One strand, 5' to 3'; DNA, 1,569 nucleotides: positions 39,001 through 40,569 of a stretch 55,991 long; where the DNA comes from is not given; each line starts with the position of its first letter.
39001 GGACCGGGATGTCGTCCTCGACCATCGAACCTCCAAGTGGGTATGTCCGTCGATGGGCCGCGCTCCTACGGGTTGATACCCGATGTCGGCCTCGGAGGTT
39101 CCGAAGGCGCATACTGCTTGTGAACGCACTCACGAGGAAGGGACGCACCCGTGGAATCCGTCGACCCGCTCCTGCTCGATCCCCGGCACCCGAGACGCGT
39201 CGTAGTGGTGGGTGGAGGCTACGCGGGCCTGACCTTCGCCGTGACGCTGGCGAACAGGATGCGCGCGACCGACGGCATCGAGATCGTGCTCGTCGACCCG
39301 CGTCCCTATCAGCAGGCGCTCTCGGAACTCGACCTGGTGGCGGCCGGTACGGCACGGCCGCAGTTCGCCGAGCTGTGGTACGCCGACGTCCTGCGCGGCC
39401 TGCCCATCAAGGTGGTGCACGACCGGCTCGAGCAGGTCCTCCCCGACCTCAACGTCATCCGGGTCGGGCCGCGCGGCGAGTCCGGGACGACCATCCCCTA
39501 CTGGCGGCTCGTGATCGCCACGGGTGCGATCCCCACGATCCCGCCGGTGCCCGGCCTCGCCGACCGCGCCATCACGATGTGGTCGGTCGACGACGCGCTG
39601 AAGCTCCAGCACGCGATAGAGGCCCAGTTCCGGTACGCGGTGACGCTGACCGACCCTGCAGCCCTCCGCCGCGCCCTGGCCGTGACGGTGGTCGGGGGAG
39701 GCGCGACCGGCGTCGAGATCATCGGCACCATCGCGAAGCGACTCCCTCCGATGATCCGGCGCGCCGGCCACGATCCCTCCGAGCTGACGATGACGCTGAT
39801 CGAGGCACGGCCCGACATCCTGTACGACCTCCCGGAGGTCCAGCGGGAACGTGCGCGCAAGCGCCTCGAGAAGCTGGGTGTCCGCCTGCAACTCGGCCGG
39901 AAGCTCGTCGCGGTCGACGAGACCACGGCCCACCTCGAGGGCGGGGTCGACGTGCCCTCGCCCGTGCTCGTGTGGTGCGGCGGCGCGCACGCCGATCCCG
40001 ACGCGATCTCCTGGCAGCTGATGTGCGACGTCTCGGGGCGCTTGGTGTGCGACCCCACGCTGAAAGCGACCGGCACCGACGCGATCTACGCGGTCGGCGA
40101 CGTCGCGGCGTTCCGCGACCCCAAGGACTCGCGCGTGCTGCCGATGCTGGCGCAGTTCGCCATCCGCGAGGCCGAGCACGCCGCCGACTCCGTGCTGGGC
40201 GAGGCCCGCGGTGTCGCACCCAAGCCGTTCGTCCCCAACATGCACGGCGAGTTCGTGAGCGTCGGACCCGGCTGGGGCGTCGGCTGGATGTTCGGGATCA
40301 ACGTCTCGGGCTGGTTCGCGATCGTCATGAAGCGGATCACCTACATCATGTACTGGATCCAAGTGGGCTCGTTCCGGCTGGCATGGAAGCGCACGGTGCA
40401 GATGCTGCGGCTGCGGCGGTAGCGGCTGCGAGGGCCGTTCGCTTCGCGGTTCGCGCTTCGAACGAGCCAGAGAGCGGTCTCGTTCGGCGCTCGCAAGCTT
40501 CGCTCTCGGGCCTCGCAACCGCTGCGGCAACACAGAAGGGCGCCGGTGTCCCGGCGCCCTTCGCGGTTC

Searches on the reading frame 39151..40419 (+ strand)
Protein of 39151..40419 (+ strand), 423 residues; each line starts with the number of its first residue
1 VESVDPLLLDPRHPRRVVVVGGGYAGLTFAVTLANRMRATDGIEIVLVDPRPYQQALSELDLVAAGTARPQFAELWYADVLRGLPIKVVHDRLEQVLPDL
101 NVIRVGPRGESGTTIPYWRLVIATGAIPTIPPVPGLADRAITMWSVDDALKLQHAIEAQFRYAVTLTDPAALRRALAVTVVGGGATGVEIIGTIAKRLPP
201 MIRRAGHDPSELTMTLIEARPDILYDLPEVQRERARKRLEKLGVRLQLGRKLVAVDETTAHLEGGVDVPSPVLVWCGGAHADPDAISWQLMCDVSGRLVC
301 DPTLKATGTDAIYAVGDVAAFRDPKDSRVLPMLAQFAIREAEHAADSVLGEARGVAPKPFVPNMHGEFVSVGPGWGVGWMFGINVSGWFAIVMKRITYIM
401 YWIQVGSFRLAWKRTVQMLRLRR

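Call 42: search_protein_families(library=pfam, proteins=[window:39151-40419:+], max_evalue=0.001)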
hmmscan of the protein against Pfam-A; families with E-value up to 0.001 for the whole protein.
window:39151-40419:+ (423 aa): 6 families
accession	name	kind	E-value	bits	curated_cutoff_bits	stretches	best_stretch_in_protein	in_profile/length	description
PF07992.20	Pyr_redox_2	-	2.4e-37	129.4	26.1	1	16-341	2-291/291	Pyridine nucleotide-disulphide oxidoreductase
PF00070.33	Pyr_redox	-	1e-08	36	22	1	178-260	2-71/82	Pyridine nucleotide-disulphide oxidoreductase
PF01266.30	DAO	-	1.3e-05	25.3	27.9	1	16-52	1-32/353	FAD dependent oxidoreductase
PF13454.12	NAD_binding_9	-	4.6e-05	23.9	21.8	0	18-53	1-35/155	FAD-NAD(P)-binding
PF13434.12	Lys_Orn_oxgnase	-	9.6e-05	22.1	21.3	0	113-199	144-212/339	L-lysine 6-monooxygenase/L-ornithine 5-monooxygenase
PF13450.12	NAD_binding_8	-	0.00039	21.1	21.9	0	19-52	1-29/68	NAD(P)-binding Rossmann-like domain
